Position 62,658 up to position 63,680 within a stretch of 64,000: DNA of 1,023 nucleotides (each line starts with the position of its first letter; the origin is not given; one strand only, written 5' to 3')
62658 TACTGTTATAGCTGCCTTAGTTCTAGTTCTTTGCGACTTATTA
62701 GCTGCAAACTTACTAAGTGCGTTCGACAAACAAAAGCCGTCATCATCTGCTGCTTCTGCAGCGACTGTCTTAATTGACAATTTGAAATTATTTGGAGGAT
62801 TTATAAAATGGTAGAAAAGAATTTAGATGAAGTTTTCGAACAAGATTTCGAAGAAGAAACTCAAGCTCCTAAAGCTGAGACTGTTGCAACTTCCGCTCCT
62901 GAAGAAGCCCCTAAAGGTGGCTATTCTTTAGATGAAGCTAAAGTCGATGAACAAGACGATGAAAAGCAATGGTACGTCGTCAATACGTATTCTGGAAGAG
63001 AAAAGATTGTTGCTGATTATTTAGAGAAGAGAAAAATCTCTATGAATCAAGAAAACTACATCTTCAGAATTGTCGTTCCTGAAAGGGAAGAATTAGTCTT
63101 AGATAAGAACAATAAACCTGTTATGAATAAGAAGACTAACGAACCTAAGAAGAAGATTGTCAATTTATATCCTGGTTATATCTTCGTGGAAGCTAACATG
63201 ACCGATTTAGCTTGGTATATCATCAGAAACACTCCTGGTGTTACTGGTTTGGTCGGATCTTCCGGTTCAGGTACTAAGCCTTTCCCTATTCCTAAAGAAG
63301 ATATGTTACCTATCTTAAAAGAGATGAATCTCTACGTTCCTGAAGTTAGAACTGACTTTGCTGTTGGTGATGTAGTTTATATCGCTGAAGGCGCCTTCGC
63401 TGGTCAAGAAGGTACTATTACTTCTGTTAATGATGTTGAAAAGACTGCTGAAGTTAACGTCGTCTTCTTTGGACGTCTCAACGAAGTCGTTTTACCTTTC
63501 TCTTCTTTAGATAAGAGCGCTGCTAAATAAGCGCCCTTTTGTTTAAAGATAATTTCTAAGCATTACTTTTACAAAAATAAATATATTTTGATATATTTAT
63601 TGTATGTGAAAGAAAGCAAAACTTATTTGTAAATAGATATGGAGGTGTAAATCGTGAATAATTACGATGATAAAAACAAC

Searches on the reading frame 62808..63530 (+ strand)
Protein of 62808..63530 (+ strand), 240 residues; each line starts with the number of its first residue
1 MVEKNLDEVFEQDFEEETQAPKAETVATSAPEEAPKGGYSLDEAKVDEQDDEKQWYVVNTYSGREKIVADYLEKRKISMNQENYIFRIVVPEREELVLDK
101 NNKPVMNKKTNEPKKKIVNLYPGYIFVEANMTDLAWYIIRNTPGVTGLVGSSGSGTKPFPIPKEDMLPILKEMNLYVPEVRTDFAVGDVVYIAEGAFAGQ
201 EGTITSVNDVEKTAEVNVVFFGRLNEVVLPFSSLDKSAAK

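Call 79: search_protein_families(library=pfam, proteins=[window:62808-63530:+], max_evalue=0.00001)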
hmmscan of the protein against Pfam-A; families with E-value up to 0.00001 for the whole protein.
window:62808-63530:+ (240 aa): 1 family
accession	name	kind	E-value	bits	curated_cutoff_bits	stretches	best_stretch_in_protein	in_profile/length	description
PF02357.24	NusG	-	1.2e-23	83.9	22.2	1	53-167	1-90/93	Transcription termination factor nusG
